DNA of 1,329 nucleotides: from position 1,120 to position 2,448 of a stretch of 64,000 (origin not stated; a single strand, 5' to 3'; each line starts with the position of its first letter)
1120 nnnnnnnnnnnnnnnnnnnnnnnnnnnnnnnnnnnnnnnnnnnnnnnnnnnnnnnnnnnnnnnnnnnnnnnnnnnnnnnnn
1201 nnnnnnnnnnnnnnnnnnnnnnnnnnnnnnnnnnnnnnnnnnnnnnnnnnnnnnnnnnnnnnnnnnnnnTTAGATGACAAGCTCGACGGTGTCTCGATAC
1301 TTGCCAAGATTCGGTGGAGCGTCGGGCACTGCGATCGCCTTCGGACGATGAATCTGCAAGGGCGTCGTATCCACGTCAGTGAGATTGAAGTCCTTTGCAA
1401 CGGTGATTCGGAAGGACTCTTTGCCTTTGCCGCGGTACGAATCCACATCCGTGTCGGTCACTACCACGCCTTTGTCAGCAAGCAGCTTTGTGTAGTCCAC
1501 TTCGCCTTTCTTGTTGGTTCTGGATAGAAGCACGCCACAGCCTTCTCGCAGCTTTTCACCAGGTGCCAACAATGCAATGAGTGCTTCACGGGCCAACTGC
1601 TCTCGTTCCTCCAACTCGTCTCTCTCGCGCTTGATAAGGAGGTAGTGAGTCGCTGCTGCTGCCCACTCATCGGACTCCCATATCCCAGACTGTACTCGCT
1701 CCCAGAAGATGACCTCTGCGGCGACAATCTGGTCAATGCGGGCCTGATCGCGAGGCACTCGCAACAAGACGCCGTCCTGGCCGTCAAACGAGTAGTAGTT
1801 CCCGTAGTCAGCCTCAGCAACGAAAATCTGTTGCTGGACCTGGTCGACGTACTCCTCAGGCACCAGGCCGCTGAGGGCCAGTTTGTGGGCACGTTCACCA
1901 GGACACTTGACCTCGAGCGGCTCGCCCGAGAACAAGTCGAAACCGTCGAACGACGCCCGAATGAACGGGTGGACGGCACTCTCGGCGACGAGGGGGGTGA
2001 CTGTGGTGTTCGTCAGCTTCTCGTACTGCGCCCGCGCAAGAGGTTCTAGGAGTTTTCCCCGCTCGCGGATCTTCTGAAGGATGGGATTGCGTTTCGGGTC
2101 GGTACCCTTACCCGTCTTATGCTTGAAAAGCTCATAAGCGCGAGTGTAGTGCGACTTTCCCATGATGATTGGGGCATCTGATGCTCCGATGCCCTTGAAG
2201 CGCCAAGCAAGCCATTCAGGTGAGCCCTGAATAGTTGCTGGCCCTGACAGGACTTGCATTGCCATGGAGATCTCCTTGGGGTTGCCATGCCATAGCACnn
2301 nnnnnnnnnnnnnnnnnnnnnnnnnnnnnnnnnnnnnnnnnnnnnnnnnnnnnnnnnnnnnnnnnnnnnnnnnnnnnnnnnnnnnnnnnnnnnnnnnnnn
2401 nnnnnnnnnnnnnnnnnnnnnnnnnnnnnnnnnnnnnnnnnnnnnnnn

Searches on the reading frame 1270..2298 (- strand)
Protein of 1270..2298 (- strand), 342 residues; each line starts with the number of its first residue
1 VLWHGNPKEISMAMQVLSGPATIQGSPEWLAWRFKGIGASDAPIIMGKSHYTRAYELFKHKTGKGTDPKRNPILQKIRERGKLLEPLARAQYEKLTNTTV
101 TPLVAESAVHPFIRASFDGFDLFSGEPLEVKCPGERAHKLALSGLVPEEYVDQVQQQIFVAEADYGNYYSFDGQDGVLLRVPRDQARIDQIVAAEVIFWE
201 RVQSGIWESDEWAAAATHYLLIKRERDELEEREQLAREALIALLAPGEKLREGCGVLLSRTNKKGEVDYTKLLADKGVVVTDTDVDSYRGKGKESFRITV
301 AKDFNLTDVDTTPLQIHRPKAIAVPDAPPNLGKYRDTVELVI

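Call 81: search_protein_families(library=pfam, proteins=[window:1270-2298:-], max_evalue=0.001)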
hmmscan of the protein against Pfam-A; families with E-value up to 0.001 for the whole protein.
window:1270-2298:- (342 aa): 1 family
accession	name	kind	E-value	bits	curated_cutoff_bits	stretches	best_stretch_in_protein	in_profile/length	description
PF09588.16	YqaJ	-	4.6e-22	79.3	22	1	28-163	1-149/150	YqaJ-like viral recombinase domain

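Call 103: find_related_loci(query=window:1270-2298:-, collection=viral_contigs, flank=10000)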
Query window:1270-2298:- (342 aa) in viral_contigs; peptide patterns used: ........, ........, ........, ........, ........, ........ (x = any residue, [..] = any of these).
18 stretches matched a pattern, but none encodes a relative of the query by tblastn (E <= 1e-3).
